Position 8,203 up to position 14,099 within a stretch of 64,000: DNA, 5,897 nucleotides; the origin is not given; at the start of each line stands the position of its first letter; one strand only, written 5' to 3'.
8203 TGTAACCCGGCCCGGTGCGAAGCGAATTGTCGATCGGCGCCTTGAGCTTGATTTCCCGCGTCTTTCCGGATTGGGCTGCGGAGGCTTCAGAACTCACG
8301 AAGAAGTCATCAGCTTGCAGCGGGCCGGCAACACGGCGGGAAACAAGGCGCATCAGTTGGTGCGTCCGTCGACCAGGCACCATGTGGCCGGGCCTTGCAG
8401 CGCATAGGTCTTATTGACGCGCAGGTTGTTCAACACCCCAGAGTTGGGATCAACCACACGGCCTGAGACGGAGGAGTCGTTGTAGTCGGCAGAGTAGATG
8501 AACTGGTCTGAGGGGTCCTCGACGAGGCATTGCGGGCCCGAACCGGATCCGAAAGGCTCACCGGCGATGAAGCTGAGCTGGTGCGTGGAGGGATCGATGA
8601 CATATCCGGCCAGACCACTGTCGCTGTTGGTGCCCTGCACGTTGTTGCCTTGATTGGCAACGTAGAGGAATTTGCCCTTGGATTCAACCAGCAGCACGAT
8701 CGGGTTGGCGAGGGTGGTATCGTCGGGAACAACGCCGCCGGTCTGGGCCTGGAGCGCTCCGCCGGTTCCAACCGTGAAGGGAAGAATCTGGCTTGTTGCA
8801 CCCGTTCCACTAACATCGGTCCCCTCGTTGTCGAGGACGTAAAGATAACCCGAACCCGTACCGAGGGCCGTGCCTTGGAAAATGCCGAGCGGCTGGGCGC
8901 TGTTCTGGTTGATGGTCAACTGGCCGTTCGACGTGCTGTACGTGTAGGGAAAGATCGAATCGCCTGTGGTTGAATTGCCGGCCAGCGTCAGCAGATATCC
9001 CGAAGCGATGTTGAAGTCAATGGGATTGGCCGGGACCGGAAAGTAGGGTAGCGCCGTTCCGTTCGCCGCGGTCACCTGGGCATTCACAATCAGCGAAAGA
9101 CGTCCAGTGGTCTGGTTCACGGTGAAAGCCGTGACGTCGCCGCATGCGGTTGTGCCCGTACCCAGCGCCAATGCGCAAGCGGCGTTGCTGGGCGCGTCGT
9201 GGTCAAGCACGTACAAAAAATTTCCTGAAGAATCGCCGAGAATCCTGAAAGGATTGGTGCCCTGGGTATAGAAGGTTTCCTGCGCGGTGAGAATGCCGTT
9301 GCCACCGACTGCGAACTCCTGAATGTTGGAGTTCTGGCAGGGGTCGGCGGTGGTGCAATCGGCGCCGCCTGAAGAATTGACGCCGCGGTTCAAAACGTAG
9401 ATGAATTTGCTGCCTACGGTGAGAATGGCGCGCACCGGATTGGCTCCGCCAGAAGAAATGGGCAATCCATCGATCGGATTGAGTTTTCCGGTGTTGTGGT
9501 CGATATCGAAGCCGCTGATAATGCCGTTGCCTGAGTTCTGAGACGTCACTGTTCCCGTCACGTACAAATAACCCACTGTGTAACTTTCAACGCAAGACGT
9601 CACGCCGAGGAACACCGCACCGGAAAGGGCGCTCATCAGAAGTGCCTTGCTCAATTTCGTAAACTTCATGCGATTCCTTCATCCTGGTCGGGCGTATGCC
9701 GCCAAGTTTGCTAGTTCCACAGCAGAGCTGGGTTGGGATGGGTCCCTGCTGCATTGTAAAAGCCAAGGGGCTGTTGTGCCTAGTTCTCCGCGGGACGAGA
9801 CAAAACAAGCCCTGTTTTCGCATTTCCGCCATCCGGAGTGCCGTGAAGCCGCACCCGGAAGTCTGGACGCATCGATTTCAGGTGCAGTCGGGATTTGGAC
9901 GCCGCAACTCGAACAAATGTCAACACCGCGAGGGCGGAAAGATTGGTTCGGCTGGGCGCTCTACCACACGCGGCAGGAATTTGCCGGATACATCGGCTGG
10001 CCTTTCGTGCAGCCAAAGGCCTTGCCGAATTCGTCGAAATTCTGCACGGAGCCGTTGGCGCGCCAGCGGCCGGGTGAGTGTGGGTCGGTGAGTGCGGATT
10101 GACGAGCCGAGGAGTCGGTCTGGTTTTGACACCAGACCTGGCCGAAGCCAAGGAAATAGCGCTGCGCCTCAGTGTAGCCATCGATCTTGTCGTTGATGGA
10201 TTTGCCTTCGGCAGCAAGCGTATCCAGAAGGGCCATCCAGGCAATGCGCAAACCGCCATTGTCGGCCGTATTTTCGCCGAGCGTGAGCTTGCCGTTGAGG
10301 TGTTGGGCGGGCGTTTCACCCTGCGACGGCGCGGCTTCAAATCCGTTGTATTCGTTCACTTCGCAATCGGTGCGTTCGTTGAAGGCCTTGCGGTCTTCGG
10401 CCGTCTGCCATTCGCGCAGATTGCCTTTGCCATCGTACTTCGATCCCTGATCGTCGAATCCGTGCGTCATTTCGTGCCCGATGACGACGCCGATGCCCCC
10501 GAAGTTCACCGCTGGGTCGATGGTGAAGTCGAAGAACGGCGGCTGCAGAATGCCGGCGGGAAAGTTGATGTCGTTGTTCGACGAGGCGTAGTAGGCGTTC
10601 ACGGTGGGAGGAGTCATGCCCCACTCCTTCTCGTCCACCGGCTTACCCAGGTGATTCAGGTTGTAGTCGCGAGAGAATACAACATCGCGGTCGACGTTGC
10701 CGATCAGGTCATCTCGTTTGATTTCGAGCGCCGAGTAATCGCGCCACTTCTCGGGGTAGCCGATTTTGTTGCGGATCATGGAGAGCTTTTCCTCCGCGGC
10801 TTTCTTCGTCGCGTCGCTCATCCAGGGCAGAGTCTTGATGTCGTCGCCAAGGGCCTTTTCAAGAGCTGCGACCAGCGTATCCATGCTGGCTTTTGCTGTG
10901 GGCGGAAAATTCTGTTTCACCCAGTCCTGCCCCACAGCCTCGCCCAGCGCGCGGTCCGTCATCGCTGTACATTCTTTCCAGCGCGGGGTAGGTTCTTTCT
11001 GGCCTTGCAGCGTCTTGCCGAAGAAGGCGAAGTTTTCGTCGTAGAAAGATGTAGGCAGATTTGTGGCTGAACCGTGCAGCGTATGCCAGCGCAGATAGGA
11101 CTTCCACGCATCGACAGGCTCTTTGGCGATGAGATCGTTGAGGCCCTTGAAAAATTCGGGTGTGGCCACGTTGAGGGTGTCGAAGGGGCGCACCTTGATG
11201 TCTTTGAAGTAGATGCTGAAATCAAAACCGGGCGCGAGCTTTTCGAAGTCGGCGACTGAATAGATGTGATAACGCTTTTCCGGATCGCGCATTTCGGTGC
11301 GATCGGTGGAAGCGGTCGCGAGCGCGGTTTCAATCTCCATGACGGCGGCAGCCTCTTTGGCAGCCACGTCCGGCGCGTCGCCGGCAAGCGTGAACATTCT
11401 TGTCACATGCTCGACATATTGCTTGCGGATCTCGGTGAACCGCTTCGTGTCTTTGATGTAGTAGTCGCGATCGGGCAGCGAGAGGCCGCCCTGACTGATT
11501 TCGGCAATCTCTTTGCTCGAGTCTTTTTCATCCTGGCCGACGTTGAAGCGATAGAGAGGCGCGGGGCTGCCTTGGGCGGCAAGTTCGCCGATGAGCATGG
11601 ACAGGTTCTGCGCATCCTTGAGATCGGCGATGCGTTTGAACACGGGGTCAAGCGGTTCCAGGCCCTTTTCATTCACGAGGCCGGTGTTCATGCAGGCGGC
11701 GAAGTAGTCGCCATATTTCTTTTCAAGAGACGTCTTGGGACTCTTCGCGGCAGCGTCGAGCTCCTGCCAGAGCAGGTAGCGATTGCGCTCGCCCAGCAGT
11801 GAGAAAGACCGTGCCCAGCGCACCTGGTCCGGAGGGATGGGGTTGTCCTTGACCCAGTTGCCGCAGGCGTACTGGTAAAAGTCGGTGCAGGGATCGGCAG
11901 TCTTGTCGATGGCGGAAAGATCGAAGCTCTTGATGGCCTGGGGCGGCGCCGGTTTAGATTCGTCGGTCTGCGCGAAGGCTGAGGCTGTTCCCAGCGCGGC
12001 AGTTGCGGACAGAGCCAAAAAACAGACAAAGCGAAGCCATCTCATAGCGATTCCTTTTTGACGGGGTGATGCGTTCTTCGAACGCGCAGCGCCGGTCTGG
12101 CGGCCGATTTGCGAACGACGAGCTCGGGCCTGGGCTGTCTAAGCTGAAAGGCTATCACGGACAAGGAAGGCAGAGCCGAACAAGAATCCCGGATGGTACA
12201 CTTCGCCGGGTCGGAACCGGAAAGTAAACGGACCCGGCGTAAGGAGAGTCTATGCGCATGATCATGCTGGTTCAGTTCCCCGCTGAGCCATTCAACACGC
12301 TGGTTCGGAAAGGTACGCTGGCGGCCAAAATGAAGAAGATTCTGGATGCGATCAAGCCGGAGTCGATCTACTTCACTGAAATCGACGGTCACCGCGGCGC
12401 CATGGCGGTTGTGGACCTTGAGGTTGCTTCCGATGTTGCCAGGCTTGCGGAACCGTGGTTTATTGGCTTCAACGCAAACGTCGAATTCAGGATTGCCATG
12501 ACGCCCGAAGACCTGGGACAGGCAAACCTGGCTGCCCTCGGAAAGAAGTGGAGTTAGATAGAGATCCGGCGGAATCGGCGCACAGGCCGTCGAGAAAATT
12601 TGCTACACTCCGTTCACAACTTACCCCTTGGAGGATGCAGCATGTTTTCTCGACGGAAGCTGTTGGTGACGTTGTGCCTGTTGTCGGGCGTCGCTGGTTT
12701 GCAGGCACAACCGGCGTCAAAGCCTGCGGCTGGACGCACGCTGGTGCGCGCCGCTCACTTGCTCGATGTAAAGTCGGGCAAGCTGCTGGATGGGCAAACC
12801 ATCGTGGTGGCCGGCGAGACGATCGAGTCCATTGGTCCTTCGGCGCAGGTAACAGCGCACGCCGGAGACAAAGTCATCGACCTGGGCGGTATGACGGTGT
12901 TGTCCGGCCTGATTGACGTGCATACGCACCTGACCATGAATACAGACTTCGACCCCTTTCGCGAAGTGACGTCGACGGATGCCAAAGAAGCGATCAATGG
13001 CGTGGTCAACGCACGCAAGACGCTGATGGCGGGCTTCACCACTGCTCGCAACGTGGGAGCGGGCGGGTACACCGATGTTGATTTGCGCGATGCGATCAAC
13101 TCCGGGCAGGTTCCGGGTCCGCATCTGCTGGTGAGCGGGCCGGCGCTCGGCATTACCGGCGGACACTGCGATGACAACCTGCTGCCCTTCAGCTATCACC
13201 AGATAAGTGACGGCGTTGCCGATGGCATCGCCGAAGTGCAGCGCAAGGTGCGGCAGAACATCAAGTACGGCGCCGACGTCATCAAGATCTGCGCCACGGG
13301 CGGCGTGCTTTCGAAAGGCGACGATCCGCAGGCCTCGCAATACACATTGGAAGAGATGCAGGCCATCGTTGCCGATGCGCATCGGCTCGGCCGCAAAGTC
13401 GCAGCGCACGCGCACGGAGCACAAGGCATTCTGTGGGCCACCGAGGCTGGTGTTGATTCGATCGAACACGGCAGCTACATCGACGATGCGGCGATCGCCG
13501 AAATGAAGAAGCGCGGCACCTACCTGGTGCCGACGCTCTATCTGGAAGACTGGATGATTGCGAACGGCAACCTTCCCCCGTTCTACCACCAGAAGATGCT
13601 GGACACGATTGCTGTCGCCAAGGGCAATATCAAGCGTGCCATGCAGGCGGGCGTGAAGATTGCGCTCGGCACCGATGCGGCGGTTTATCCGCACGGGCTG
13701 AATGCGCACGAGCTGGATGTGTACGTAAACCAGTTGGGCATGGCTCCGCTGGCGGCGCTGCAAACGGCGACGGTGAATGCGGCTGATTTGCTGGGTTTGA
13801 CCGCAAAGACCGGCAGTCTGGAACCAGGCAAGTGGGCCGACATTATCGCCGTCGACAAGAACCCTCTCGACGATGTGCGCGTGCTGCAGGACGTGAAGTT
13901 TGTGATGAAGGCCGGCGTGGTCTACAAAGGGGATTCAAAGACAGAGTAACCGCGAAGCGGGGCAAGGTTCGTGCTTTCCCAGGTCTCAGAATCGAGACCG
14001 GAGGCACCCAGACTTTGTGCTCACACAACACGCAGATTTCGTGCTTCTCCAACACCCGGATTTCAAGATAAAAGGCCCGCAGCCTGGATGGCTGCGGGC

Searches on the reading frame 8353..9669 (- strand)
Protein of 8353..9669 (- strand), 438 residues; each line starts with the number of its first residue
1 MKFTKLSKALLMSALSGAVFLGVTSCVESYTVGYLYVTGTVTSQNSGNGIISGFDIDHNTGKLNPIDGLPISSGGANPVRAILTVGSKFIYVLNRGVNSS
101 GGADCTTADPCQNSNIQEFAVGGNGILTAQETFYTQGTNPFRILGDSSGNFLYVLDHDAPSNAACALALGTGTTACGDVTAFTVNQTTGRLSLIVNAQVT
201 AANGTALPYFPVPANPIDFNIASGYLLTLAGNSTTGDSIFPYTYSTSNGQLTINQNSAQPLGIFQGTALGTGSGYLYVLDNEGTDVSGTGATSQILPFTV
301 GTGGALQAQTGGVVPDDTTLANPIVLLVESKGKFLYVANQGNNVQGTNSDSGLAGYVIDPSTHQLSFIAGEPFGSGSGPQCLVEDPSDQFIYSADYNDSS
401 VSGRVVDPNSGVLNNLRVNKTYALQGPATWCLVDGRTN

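Call 62: search_protein_families(library=pfam, proteins=[window:8353-9669:-], max_evalue=0.0001)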
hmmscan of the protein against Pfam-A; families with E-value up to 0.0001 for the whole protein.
window:8353-9669:- (438 aa): 1 family
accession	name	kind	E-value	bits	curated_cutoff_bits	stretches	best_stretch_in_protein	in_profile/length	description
PF10282.15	Lactonase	-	1.4e-14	54.5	21.7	1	326-417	249-331/344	Lactonase, 7-bladed beta-propeller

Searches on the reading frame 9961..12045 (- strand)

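Call 62: search_protein_families(library=pfam, proteins=[window:9961-12045:-], max_evalue=0.0001)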
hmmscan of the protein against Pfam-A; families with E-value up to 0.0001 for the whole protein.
window:9961-12045:- (694 aa): 2 families
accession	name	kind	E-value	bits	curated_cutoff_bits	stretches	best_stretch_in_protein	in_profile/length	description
PF05649.18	Peptidase_M13_N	-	3.5e-121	405.6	32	1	52-431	1-381/381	Peptidase family M13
PF01431.27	Peptidase_M13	-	2.7e-71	239.9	24.5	1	483-693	1-205/205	Peptidase family M13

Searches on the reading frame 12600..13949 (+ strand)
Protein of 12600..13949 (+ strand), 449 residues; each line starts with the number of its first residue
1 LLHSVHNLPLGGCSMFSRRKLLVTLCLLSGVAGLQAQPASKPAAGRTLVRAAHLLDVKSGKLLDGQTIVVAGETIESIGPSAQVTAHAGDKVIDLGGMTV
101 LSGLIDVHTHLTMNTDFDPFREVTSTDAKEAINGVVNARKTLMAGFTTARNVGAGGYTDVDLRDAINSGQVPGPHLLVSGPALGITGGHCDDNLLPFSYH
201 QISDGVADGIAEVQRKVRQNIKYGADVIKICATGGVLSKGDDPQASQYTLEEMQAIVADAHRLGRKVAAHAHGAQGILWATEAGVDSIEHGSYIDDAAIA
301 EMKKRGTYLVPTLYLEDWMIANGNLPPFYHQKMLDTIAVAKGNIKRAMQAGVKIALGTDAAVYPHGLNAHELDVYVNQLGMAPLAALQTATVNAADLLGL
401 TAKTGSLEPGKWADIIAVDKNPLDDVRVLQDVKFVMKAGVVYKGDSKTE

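Call 62: search_protein_families(library=pfam, proteins=[window:12600-13949:+], max_evalue=0.0001)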
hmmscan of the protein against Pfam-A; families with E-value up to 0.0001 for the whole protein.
window:12600-13949:+ (449 aa): 2 families
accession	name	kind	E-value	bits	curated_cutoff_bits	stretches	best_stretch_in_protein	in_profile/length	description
PF01979.26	Amidohydro_1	-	1.5e-52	179.4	25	1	99-440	1-343/345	Amidohydrolase family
PF07969.17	Amidohydro_3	-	1e-19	71.8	29.7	2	246-424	257-450/472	Amidohydrolase family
